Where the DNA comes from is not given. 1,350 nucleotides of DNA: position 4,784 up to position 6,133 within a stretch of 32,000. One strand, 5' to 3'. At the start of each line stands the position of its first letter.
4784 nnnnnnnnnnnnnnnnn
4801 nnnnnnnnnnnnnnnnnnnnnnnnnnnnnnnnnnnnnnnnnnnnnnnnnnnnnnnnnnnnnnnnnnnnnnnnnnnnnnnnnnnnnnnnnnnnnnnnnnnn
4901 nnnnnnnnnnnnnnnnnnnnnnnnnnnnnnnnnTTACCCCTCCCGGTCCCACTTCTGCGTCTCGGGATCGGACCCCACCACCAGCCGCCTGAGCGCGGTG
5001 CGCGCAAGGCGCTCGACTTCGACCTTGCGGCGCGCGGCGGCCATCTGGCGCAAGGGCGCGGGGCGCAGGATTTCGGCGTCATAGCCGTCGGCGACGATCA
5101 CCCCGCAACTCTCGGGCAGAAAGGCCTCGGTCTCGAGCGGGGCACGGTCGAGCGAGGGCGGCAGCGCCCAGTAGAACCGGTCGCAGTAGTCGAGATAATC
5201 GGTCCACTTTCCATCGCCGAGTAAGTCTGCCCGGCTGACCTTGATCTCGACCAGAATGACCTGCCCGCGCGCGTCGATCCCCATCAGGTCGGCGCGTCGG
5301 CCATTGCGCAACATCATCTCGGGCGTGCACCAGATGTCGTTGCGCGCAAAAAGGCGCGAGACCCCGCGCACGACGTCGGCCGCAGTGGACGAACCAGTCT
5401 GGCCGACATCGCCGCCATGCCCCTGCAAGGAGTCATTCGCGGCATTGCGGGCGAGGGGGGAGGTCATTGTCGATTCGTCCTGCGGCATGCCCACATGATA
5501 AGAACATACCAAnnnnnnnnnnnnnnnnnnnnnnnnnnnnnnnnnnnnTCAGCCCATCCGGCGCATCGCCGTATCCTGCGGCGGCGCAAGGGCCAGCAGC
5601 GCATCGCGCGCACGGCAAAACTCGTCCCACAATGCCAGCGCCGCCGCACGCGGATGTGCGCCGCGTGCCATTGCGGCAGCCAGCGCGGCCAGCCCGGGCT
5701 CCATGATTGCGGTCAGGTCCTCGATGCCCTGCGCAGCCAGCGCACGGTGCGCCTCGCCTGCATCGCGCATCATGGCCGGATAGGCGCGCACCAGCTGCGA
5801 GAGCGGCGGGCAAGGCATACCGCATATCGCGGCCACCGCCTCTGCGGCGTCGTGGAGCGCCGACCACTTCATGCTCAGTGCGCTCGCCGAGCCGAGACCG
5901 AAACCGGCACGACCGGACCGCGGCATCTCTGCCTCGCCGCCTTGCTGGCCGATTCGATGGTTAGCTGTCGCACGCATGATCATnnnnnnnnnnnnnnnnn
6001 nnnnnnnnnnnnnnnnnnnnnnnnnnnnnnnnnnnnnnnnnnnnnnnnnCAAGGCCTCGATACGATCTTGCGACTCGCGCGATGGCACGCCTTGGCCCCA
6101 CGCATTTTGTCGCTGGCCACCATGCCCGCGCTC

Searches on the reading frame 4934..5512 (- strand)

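Call 13: search_protein_families(library=pfam, proteins=[window:4934-5512:-], max_evalue=0.01)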
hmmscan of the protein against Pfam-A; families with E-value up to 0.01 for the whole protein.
window:4934-5512:- (192 aa): 1 family
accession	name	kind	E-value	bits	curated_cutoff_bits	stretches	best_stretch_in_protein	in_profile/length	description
PF06319.18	MmcB-like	-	1.7e-36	125.6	22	1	41-179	11-143/148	DNA repair protein MmcB-like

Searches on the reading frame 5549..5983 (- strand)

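Call 13: search_protein_families(library=pfam, proteins=[window:5549-5983:-], max_evalue=0.01)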
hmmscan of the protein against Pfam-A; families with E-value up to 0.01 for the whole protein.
window:5549-5983:- (144 aa): 1 family
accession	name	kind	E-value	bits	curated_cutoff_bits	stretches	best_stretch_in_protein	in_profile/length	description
PF22391.1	DUF6975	-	0.0008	19.6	27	1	20-64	106-150/198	Family of unknown function (DUF6975)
